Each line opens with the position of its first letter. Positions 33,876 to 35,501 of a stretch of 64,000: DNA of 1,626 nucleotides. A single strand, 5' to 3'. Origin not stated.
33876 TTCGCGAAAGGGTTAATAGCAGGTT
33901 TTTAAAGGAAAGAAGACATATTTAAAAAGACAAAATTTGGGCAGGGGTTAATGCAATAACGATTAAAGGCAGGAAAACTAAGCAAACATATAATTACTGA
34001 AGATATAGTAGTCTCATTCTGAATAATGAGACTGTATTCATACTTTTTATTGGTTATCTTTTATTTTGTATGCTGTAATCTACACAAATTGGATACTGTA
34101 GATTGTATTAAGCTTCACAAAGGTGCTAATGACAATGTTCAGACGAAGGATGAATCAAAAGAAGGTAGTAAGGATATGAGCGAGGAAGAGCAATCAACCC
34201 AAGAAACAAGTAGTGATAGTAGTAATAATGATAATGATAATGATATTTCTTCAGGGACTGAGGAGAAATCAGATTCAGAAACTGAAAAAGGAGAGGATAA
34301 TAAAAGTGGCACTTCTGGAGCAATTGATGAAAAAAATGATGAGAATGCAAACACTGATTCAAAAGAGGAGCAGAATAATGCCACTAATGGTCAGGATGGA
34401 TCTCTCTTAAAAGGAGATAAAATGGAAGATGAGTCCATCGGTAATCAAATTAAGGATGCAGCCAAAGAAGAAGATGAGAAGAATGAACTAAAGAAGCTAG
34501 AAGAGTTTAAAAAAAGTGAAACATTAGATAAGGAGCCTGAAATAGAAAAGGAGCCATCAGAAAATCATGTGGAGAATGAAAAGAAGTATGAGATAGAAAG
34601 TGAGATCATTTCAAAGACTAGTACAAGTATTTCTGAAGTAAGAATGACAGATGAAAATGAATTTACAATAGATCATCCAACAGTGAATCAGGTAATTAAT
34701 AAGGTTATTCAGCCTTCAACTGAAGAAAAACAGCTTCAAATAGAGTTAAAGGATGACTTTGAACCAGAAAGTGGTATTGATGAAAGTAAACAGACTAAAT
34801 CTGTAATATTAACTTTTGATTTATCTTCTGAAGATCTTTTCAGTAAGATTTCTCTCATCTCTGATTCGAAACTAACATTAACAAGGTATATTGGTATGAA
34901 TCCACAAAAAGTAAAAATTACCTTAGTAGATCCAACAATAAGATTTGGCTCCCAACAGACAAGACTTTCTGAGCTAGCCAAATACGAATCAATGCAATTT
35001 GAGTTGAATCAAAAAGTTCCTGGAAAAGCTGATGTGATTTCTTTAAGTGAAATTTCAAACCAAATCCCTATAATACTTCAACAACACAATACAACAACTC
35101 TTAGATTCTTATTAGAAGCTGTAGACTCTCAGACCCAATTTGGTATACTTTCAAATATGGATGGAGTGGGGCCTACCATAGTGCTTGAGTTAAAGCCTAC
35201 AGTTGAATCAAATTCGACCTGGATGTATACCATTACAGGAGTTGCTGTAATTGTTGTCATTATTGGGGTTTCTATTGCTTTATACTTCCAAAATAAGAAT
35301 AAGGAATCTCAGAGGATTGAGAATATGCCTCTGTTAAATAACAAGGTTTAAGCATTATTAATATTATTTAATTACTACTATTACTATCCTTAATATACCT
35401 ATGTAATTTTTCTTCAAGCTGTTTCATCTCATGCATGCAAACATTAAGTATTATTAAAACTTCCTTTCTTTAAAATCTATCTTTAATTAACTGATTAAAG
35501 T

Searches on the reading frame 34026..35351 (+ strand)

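Call 8: search_protein_families(library=pfam, proteins=[window:34026-35351:+], max_evalue=0.01)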
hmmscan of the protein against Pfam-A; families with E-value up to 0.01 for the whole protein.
window:34026-35351:+ (441 aa): 1 family
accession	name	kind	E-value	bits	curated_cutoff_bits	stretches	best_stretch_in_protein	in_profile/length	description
PF24871.1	Piezo_TM1-24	-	0.002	17.1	28.8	1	6-94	291-379/682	Piezo TM1-24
